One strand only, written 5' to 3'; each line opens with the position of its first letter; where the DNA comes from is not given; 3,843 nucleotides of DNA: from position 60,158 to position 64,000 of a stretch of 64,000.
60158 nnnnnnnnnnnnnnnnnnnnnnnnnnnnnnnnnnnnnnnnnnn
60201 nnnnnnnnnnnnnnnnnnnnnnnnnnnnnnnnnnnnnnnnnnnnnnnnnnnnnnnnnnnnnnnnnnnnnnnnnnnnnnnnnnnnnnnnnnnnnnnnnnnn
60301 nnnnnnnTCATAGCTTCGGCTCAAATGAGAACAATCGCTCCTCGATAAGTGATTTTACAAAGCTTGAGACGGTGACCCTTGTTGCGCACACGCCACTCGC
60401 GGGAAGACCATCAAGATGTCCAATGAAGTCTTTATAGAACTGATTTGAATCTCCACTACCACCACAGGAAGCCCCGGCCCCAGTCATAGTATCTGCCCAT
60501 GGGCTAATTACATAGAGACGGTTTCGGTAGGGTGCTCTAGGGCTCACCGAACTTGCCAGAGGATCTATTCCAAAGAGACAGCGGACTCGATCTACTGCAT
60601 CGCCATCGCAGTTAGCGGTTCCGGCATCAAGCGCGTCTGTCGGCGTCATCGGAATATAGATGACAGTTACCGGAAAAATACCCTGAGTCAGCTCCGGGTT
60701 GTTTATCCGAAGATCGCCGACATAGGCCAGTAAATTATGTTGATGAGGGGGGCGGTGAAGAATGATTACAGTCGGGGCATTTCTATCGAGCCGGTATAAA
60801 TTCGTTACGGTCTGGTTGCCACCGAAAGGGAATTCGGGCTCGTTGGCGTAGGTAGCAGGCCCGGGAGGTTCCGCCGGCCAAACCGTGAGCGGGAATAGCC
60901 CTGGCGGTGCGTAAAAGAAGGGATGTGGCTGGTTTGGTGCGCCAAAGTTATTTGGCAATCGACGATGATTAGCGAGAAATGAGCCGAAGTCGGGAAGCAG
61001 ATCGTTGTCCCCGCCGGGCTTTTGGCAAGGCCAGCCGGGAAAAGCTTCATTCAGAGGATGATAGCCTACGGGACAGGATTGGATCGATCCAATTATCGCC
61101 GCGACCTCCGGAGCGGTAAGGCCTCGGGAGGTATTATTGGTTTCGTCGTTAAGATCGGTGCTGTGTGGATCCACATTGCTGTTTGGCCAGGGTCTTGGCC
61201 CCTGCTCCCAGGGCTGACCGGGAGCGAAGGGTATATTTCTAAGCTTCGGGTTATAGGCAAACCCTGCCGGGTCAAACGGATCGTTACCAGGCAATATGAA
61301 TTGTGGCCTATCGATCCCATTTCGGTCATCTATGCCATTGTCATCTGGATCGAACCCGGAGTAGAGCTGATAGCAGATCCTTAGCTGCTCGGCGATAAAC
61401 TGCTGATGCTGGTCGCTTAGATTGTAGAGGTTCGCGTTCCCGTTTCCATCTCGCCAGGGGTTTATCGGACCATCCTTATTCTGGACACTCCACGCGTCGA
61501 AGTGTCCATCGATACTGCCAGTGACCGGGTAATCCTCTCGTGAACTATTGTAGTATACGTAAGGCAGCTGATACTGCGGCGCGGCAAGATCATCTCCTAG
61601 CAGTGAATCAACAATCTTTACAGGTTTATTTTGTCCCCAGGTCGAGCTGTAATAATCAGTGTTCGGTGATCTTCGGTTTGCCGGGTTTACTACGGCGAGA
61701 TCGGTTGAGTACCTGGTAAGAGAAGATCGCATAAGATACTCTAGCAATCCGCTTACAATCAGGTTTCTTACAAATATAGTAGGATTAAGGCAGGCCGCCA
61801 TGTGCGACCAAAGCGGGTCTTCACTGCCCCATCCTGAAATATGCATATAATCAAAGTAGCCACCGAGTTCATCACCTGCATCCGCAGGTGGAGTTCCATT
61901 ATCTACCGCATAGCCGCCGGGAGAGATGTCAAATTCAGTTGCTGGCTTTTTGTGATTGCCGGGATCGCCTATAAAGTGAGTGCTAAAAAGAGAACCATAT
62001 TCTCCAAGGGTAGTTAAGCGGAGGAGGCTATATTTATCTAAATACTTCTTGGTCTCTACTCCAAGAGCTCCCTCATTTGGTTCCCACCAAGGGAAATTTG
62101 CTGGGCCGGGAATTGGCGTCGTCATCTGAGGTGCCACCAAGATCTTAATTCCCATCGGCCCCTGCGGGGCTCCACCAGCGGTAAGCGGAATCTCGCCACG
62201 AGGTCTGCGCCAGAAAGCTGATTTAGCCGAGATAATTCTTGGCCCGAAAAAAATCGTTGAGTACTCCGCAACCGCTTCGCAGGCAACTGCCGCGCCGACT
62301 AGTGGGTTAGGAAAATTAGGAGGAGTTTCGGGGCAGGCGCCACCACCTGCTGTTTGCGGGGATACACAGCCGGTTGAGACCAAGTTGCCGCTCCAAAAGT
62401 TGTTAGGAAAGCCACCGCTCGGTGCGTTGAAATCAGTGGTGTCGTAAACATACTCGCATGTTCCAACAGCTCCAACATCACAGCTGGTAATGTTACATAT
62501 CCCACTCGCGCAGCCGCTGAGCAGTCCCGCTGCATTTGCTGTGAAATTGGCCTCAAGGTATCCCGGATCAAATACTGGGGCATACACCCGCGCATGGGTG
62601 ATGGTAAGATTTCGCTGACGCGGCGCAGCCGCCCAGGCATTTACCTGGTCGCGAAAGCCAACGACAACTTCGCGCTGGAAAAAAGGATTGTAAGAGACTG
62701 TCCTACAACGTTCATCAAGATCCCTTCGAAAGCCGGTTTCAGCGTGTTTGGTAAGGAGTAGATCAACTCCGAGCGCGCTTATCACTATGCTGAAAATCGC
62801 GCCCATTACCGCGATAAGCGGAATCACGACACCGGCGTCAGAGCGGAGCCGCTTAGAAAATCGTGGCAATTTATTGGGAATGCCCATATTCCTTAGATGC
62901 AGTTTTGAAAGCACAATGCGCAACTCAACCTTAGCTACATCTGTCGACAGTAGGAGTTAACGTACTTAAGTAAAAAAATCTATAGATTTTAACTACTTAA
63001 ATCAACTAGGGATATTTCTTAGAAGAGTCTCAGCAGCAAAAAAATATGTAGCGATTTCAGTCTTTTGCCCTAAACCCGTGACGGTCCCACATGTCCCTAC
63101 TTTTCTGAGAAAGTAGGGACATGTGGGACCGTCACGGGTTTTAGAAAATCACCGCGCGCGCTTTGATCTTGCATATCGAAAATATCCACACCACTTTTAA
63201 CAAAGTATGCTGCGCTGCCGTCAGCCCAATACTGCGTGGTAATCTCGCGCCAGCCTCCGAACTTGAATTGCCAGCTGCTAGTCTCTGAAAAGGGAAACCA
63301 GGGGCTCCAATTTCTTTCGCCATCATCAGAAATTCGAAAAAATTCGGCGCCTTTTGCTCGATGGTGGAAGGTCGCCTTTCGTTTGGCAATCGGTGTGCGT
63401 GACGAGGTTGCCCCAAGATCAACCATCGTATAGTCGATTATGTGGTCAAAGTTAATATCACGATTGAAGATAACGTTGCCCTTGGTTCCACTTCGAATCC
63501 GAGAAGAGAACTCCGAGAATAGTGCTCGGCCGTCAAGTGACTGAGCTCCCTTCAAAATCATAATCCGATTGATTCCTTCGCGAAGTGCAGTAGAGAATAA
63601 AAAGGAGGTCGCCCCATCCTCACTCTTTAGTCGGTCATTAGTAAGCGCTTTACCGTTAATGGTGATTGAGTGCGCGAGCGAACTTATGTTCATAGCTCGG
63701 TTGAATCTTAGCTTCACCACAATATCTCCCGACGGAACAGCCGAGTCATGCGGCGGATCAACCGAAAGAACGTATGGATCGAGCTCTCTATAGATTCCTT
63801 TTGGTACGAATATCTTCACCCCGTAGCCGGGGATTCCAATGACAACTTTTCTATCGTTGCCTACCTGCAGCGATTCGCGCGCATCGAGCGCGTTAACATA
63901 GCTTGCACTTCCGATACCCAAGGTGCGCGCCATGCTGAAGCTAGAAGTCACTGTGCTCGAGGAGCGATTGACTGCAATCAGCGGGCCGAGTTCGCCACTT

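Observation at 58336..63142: Second flp-like operon with unusual order (871-aa giant protein, flp, two TadE-like genes, membrane protein) preceded by palindromic control elements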

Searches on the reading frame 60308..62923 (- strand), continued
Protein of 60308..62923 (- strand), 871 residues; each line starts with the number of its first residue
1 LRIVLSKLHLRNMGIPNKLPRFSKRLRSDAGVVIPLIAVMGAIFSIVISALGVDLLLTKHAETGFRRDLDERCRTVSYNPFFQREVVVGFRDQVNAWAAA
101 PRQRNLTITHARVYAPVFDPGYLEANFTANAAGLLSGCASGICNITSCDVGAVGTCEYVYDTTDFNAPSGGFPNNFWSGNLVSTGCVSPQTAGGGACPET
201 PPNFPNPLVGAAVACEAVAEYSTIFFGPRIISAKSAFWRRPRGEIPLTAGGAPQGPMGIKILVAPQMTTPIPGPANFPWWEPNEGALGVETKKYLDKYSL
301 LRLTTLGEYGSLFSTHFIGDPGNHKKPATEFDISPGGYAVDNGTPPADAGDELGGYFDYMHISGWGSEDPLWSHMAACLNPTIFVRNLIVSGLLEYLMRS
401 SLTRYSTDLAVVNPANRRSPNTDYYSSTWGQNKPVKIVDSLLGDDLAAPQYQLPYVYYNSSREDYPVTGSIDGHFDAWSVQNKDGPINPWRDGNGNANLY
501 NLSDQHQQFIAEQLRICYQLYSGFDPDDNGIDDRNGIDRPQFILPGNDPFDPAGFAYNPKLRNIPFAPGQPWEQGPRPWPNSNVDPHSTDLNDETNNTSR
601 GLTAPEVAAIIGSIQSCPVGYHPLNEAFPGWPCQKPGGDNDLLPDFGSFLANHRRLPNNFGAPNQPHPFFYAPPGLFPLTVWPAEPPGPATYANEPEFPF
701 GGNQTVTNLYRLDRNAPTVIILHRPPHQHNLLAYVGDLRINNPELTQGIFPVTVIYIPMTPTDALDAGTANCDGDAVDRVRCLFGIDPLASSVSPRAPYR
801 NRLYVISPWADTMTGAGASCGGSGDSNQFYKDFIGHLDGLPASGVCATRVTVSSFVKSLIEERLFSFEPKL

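Call 94: search_dna_similar(query=window:60308-62887:-, collection=plasmids, mode=protein, max_evalue=0.001, max_rows=10)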
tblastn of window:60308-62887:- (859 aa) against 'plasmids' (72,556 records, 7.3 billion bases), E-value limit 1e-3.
No match.

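Call 97: search_protein_families(library=pfam, proteins=[L002:13285-16953:+, L002:17275-20922:+, L002:7497-8390:-, L003:5894-7390:+, L003:13262-14719:-, L004:5402-6964:+, L001:6075-7202:+, L001:578-1294:-, L007:3953-5113:-, L007:10527-11096:+], max_evalue=0.001)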
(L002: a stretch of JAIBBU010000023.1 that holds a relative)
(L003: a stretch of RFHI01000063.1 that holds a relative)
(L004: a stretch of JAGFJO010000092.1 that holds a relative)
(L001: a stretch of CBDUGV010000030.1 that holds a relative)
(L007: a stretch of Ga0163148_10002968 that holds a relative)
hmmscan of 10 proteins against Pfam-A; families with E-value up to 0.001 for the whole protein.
L002:13285-16953:+ (1222 aa): 1 family
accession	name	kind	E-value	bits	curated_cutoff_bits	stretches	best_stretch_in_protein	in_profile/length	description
PF13583.11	Reprolysin_4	-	0.00064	19.9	22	0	285-440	21-171/203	Metallo-peptidase family M12B Reprolysin-like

L002:17275-20922:+ (1215 aa): 1 family
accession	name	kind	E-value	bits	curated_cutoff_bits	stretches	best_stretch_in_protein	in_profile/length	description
PF13583.11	Reprolysin_4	-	1.3e-05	25.4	22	1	267-437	17-180/203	Metallo-peptidase family M12B Reprolysin-like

L002:7497-8390:- (297 aa): 0 families

L003:5894-7390:+ (498 aa): 10 families
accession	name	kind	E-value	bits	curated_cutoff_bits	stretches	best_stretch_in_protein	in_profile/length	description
PF00448.28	SRP54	-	7.3e-74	248.1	22.7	1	273-472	2-195/196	SRP54-type protein, GTPase domain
PF02881.24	SRP54_N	-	9.1e-10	39.1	22.4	1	185-243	3-69/75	SRP54-type protein, helical bundle domain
PF06414.18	Zeta_toxin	-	6.3e-07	29.5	22.3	1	270-372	14-113/199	Zeta toxin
PF13614.12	AAA_31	-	2.6e-06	27.9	27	0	282-311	12-41/177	AAA domain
PF01656.29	CbiA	-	2.6e-06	27.9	25.4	1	282-443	9-100/125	CobQ/CobB/MinD/ParA nucleotide binding domain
PF13401.12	AAA_22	-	3.9e-06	27.6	27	1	271-382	4-110/130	AAA domain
PF13604.12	AAA_30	-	6.1e-06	26.5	27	1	270-370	16-104/191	AAA domain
PF13671.12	AAA_33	-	4.7e-05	24.1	27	1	275-359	2-75/143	AAA domain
PF13481.12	AAA_25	-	0.00024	21.2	27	1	275-369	36-158/195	AAA domain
PF09848.15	SLFN-g3_helicase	-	0.00032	20.5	24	1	274-399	3-122/354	Schlafen group 3, DNA/RNA helicase domain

L003:13262-14719:- (485 aa): 2 families
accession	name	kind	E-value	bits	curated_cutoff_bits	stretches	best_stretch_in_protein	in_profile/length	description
PF04293.20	SpoVR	-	7.1e-143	476.6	27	1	4-410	3-404/407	SpoVR like protein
PF24755.2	SpoVR_C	-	1.2e-15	57.7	27.6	1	414-465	1-53/55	SpoVR-like C-terminal domain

L004:5402-6964:+ (520 aa): 10 families
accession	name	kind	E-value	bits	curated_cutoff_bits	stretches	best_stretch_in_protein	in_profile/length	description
PF00448.28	SRP54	-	1e-74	250.9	22.7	1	279-478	2-195/196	SRP54-type protein, GTPase domain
PF02881.24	SRP54_N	-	9.9e-10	38.9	22.4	1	186-249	1-72/75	SRP54-type protein, helical bundle domain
PF13604.12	AAA_30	-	7.8e-08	32.7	27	1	278-376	18-104/191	AAA domain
PF13191.12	AAA_16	-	2.2e-06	28.7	32.6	1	274-408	20-142/167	AAA ATPase domain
PF13401.12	AAA_22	-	4.2e-06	27.5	27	1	277-387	4-109/130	AAA domain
PF01656.29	CbiA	-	0.00014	22.2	25.4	1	288-405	9-54/125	CobQ/CobB/MinD/ParA nucleotide binding domain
PF13207.12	AAA_17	-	0.00015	22.5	27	0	284-383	1-93/136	AAA domain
PF13245.12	AAA_19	-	0.00058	20.5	25.1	0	280-380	13-112/134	AAA domain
PF03266.21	NTPase_1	-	0.00076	19.8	23.9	0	281-309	2-30/168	NTPase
PF05729.18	NACHT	-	0.00081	19.7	26.7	0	280-403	2-126/167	NACHT domain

L001:6075-7202:+ (375 aa): 5 families
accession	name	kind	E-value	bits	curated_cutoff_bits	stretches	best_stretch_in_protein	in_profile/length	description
PF00069.31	Pkinase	-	3.2e-53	181.3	31.7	1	15-266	1-253/263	Protein kinase domain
PF07714.23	PK_Tyr_Ser-Thr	-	8.6e-33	114.2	23.1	1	17-264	3-248/258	Protein tyrosine and serine/threonine kinase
PF03109.22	ABC1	-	2.2e-09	37.2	22.9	1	85-175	138-225/244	ABC1 atypical kinase-like domain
PF01636.29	APH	-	6.5e-08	33.1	23.2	0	133-166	165-199/239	Phosphotransferase enzyme family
PF12330.14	Haspin_kinase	-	7e-05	22.4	25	1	80-203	175-285/364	Haspin like kinase domain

L001:578-1294:- (238 aa): 1 family
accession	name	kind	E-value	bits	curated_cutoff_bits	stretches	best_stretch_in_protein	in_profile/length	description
PF00160.26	Pro_isomerase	-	8.5e-36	124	21.7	1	96-225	4-139/159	Cyclophilin type peptidyl-prolyl cis-trans isomerase/CLD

L007:3953-5113:- (386 aa): 2 families
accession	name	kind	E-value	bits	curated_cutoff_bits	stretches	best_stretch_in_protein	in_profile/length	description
PF09752.15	ABHD18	-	6.8e-12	45.6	21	1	127-280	61-209/351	Alpha/beta hydrolase domain containing 18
PF00561.26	Abhydrolase_1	-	0.00013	22.2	25.8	0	160-264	3-89/245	alpha/beta hydrolase fold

L007:10527-11096:+ (189 aa): 1 family
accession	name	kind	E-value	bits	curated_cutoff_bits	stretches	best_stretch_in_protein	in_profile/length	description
PF18902.5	DUF5658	-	6.3e-09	36.9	25.2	1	99-175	2-76/82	Domain of unknown function (DUF5658)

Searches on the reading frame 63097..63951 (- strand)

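Call 4: search_protein_families(library=pfam, proteins=[window:63097-63951:-], max_evalue=1)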
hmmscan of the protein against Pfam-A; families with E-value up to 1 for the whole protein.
window:63097-63951:- (284 aa): 1 family
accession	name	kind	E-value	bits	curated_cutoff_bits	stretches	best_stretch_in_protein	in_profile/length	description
PF24108.1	DUF7383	-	0.016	15.8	27.9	1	86-140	53-110/123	Family of unknown function (DUF7383)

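Call 12: search_protein_families(library=ncbifam, proteins=[window:63097-63951:-], max_evalue=1)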
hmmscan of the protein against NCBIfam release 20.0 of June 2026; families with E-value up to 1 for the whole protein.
window:63097-63951:- (284 aa): 0 families
